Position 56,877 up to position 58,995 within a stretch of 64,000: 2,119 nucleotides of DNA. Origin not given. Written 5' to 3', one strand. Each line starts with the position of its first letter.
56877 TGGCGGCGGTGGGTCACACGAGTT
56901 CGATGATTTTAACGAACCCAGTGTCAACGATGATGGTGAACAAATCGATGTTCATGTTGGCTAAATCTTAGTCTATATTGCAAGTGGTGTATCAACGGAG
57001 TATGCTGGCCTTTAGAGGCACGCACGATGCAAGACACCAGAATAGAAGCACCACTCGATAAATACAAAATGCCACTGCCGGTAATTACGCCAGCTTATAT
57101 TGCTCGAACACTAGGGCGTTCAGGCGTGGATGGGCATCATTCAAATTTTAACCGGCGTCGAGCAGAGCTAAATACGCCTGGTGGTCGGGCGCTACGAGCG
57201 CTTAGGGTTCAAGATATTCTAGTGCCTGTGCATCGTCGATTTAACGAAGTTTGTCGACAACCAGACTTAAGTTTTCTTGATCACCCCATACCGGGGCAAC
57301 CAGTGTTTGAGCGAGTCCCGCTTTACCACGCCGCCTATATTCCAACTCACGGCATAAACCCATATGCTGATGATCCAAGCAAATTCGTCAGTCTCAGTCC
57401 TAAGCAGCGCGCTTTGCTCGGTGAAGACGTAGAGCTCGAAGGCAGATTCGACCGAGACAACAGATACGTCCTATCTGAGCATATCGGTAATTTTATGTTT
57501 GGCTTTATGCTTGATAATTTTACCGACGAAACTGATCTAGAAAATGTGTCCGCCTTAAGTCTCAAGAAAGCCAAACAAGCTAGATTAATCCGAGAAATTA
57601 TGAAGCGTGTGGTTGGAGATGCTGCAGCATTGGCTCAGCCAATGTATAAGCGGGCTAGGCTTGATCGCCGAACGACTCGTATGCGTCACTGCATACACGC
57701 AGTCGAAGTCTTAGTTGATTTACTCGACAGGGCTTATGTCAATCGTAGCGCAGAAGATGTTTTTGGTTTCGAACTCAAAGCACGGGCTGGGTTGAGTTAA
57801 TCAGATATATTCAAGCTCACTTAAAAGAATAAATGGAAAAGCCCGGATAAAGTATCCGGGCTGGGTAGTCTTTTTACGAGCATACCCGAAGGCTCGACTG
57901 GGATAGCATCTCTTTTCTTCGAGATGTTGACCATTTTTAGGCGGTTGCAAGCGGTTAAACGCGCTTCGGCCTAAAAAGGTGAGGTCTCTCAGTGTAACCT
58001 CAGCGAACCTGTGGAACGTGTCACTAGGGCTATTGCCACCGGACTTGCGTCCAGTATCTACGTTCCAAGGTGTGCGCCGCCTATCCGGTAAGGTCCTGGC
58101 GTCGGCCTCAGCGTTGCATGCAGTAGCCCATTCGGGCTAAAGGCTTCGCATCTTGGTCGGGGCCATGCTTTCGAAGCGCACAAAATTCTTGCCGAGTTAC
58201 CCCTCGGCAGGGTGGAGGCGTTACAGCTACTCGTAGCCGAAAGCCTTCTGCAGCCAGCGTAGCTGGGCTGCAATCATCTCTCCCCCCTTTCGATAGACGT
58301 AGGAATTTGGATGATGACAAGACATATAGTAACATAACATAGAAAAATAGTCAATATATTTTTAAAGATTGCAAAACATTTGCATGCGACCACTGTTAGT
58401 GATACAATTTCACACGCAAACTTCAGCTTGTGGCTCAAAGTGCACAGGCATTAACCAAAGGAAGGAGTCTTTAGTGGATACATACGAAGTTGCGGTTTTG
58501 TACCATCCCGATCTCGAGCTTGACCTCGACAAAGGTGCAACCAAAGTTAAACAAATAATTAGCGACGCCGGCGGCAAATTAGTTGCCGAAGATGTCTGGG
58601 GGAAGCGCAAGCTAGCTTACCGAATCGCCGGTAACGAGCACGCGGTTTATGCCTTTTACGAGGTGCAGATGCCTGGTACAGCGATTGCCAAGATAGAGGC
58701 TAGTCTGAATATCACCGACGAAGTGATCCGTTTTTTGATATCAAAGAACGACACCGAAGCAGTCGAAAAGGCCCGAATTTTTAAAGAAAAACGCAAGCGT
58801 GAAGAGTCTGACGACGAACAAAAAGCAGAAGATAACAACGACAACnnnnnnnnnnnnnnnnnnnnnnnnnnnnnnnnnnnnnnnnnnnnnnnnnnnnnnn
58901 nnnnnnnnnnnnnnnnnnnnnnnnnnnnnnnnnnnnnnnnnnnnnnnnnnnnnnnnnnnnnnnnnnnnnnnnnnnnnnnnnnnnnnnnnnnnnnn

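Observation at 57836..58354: Second ~0.48-kb structured, ORF-poor transcription unit, divergent from the rpsF operon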

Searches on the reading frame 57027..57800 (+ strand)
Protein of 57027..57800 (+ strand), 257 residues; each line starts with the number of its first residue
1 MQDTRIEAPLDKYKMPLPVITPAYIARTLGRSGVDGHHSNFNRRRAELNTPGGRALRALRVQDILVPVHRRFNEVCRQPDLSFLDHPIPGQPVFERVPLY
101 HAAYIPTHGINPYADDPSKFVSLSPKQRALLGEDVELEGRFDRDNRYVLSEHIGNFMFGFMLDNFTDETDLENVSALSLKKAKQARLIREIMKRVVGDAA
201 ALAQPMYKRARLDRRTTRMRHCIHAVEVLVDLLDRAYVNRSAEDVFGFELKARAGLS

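Call 11: search_protein_families(library=pfam, proteins=[window:57027-57800:+], max_evalue=0.01)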
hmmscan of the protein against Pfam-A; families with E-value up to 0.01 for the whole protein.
window:57027-57800:+ (257 aa): 0 families

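Call 13: find_encoding_contigs(protein=window:57027-57800:+, flank=3000, max_places=6)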
Protein window:57027-57800:+ (257 aa): 3 contigs read that carry it; 2 places shown.
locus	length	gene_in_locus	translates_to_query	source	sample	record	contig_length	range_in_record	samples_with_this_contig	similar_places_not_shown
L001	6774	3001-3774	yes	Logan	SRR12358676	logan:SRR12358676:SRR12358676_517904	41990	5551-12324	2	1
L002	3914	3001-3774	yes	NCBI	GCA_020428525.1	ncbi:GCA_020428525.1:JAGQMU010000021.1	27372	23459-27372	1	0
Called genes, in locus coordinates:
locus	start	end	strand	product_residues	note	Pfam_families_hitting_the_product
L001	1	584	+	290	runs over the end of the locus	PF00459:Inositol_P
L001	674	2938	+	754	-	PF13491:FtsK_4TM, PF17854:FtsK_alpha, PF01580:FtsK_SpoIIIE, PF20703:nSTAND1 (faint), PF09397:FtsK_gamma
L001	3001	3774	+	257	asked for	-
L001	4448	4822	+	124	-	PF01250:Ribosomal_S6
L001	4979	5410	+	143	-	PF00436:SSB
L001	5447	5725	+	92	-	-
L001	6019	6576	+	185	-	PF08207:EFP_N, PF01132:EFP, PF09285:Elong-fact-P_C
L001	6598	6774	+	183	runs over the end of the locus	-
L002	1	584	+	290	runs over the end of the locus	PF00459:Inositol_P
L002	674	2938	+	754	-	PF13491:FtsK_4TM, PF17854:FtsK_alpha, PF01580:FtsK_SpoIIIE, PF20703:nSTAND1 (faint), PF09397:FtsK_gamma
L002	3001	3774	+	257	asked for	-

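Call 19: find_homologous_proteins(query=window:57027-57800:+, max_evalue=0.001)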
Query window:57027-57800:+ (257 aa): 2 proteins with E <= 0.001 among 2413 candidates.
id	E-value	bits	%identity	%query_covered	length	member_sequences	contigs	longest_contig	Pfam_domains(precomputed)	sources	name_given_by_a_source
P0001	7.3e-169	578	100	100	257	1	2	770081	-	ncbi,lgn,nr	ncbi:hypothetical protein KC878_01535 [Candidatus Saccharibacteria bacterium]|nr:hypothetical protei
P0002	2.1e-89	317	60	94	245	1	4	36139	-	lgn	-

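Call 20: find_encoding_contigs(protein=P0002, flank=6000, max_places=6)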
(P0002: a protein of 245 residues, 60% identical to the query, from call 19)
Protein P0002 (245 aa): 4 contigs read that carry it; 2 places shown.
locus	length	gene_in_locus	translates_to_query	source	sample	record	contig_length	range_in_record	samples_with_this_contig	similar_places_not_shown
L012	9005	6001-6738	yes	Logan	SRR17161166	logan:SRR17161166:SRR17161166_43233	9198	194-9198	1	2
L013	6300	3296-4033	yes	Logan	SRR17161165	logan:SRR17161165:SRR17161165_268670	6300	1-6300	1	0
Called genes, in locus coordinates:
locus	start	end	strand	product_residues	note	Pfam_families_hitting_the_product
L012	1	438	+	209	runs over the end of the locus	?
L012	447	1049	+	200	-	PF03167:UDG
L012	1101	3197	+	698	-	PF00753:Lactamase_B, PF23023:Anti-Pycsar_Apyc1 (weak), PF12706:Lactamase_B_2 (weak), PF22505:RNase_J_b_CASP, PF17770:RNase_J_C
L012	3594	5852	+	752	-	PF13491:FtsK_4TM, PF17854:FtsK_alpha, PF01580:FtsK_SpoIIIE, PF09397:FtsK_gamma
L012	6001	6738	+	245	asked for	-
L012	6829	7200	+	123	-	PF01250:Ribosomal_S6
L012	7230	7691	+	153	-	PF00436:SSB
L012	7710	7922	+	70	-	PF01084:Ribosomal_S18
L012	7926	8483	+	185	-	PF08207:EFP_N, PF01132:EFP, PF09285:Elong-fact-P_C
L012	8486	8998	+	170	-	-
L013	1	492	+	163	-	?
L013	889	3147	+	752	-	PF13491:FtsK_4TM, PF17854:FtsK_alpha, PF01580:FtsK_SpoIIIE, PF09397:FtsK_gamma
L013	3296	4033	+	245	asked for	-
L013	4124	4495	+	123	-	PF01250:Ribosomal_S6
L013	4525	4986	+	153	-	PF00436:SSB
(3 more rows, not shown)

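Call 91: search_solved_structures(query=window:57027-57797:+, max_evalue=10)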
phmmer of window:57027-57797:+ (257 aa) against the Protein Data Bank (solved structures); distinct sequences matched with E-value up to 10: 0.

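Call 92: search_protein_families(library=ncbifam, proteins=[window:57027-57797:+, P0002], max_evalue=1)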
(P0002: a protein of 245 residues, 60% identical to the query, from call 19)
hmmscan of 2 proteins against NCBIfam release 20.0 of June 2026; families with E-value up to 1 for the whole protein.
window:57027-57797:+ (257 aa): 0 families

P0002 (245 aa): 0 families

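Call 93: search_protein_families(library=pfam, proteins=[window:57027-57797:+, P0002], max_evalue=5)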
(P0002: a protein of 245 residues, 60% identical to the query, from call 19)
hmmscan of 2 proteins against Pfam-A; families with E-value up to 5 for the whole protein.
window:57027-57797:+ (257 aa): 0 families

P0002 (245 aa): 1 family
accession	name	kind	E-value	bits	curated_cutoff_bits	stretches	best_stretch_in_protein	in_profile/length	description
PF14309.11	DUF4378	-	0.087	13.6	25.7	1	164-239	49-137/166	Domain of unknown function (DUF4378)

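Call 100: predict_structure(alignment_id=A4)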
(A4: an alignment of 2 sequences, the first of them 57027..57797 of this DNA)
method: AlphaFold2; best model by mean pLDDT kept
length: 257 residues; sequences in the alignment: 2
mean_pLDDT: 34.5   pTM: 0.27
mean pLDDT of the five models: 34.5, 34.4, 33.6, 33.5, 31.2
residues with pLDDT >= 90: 0; 70-90: 0; 50-70: 23; < 50: 234
segments of 3 or more residues with pLDDT < 50: 1-166, 198-257
pLDDT, mean of each block of 10 residues (from residue 1): 31 26 23 28 34 27 25 29 33 27 26 32 38 30 32 37 48 52 51 50 37 36 42 39 32 29
secondary structure, 60 per line:
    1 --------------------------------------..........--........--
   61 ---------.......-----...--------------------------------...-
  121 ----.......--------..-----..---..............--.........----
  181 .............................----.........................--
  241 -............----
elements in order: H39-48 H51-58 H70-76 H125-131 H152-165 H168-176 H181-209 H214-238 H242-253
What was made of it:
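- Closest known: TIGR stem-loop guide arrays with Tas. Different: Its fold could not be predicted (pLDDT 34.5, call 100).
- Tried and rejected: Structure prediction of the neighbour failed (pLDDT 34.5, call 100), so no fold search was run.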

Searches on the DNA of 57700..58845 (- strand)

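Call 4: search_rna_families(source=window, start=57700, end=58500, threshold=evalue, max_evalue=10, show_alignments=4)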
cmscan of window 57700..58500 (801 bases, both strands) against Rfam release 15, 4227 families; matches with E-value up to 10: 5.
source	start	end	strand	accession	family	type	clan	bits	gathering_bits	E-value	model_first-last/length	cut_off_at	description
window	57793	57882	+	RF00121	MicC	Gene; sRNA;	-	19.3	90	3.7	1-123/123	no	MicC RNA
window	57934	57977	+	RF03154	twister-P3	Gene; ribozyme;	CL00120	18.2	39.9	1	1-73/73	no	type-P3 twister ribozyme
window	57833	57903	-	RF02837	anti-hemB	Gene; sRNA;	-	16.8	49.5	0.35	1-81/81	no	Burkholderia RNA 7 (anti-hemB)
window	57866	57932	-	RF03003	GP20-b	Cis-reg;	-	15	36.2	2.9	1-62/62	no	GP20-b RNA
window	57833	57914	-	RF00513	Trp_leader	Cis-reg; leader;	-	14.9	41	5.4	1-100/100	no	Tryptophan operon leader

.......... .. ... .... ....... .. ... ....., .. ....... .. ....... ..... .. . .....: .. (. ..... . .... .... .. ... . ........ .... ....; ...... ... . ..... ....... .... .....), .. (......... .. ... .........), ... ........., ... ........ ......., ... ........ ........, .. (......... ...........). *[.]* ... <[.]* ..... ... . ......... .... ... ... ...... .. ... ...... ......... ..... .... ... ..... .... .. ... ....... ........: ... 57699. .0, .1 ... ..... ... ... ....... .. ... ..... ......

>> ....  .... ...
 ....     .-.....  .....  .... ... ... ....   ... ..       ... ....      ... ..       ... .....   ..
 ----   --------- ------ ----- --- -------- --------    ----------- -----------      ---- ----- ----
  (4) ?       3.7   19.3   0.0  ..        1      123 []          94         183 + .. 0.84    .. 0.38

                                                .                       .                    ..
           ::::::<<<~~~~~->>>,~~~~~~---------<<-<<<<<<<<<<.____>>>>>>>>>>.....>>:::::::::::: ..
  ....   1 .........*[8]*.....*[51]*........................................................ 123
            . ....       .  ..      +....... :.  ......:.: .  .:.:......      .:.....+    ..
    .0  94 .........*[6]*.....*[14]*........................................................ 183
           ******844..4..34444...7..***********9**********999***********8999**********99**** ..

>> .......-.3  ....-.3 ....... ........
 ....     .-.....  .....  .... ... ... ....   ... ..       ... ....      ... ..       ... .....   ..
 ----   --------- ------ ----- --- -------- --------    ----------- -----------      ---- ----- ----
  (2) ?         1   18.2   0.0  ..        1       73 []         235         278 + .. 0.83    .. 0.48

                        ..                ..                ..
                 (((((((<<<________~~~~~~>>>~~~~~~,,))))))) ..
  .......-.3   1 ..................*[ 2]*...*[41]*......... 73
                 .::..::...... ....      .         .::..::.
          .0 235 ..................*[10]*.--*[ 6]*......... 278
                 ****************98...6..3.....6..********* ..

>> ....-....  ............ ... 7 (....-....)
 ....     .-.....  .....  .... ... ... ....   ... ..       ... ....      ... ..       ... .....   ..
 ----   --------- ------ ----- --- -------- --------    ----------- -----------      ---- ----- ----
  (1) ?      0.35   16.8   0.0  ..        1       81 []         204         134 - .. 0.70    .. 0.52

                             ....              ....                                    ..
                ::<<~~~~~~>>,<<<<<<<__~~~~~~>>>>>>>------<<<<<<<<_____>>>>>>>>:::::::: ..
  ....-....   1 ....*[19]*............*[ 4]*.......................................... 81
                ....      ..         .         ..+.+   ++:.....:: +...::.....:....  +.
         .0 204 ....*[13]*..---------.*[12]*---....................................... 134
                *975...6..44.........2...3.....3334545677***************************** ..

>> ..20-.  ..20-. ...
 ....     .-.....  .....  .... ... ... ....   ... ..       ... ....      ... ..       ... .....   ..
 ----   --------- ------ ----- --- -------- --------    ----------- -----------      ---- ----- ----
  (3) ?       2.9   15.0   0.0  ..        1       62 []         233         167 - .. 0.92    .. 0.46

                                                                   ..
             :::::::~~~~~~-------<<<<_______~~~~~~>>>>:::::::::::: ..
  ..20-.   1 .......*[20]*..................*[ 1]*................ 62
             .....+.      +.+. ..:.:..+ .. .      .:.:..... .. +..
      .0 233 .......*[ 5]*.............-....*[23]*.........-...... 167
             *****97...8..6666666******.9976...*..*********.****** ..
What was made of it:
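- On SRP RNA / 6S RNA: No hit at E<=10 (call 4).
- On Group I / group II introns: No Intron_gpI, Intron_gpII or D1-D4 hit at E<=10 (call 4).
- On Twister ribozyme (type P3): 41 consensus positions are collapsed to 6 (call 4).
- Closest known: Diverged RNase P RNAs of CPR bacteria. Different: Here nothing appears at E<=10 (call 4).
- No such family appears even at E<=10 with permissive filters (call 4).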

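Call 22: search_dna_similar(query=window:57830-58330:-, collection=phages, mode=distant, max_evalue=0.01)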
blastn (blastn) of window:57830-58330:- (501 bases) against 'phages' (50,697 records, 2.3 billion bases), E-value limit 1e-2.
No match.

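Call 23: search_dna_similar(query=window:57830-58330:-, collection=plasmids, mode=distant, max_evalue=0.01)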
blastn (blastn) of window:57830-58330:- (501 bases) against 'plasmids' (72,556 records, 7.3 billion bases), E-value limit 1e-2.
No match.
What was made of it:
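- Tried and rejected: No match against phages or plasmids (calls 22, 23).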

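Call 82: search_rna_families(sources=[L003, L004, L006, L008, L010, L011, L005, L030, L033, L036], threshold=gathering)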
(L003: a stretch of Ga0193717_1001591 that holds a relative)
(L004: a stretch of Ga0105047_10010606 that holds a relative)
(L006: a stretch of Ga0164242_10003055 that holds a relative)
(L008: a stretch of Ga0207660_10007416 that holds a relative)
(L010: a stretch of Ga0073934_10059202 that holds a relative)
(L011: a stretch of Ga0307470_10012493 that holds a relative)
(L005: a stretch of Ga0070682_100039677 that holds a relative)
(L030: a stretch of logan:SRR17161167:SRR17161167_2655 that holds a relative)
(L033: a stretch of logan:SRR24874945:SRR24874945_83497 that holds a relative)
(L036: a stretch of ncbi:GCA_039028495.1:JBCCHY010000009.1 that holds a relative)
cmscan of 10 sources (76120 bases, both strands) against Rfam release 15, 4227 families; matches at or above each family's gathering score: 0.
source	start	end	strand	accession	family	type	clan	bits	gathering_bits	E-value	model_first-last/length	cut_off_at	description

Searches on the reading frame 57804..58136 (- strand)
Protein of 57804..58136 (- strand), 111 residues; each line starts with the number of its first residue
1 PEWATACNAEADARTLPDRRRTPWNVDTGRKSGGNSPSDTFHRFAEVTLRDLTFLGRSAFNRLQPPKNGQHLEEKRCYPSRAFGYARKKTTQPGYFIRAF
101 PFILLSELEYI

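Call 58: find_related_loci(query=window:57831-58136:-, collection=viral_contigs, flank=2000)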
Query seq(102 aa) (102 aa) in viral_contigs; peptide patterns used: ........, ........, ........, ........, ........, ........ (x = any residue, [..] = any of these).
3 stretches matched a pattern, but none encodes a relative of the query by tblastn (E <= 1e-3).

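Call 88: search_protein_representatives(protein=window:57804-58136:-)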
Query: 111 residues. Proteins with E-value up to 0.001 (for the whole library): 0; up to 1e-10: 0; up to 1e-30: 0. The best 0 are listed.
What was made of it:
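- The longest open frame has 0 hits among 1.84 billion representatives (call 88).
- Tried and rejected: The 111-codon open frame has 0 hits among 1.84 billion representatives (call 88).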

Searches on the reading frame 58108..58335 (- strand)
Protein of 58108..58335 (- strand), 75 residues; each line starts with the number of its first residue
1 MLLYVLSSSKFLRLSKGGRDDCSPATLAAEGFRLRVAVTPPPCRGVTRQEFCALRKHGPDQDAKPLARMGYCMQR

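Call 11: search_protein_families(library=pfam, proteins=[window:58108-58335:-], max_evalue=0.01)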
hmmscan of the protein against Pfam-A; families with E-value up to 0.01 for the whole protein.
window:58108-58335:- (75 aa): 0 families

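Call 59: find_related_loci(query=window:58111-58320:-, collection=viral_contigs, flank=2000)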
Query seq(70 aa) (70 aa) in viral_contigs; peptide patterns used: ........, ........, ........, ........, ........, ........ (x = any residue, [..] = any of these).
65 stretches matched a pattern, but none encodes a relative of the query by tblastn (E <= 1e-3).
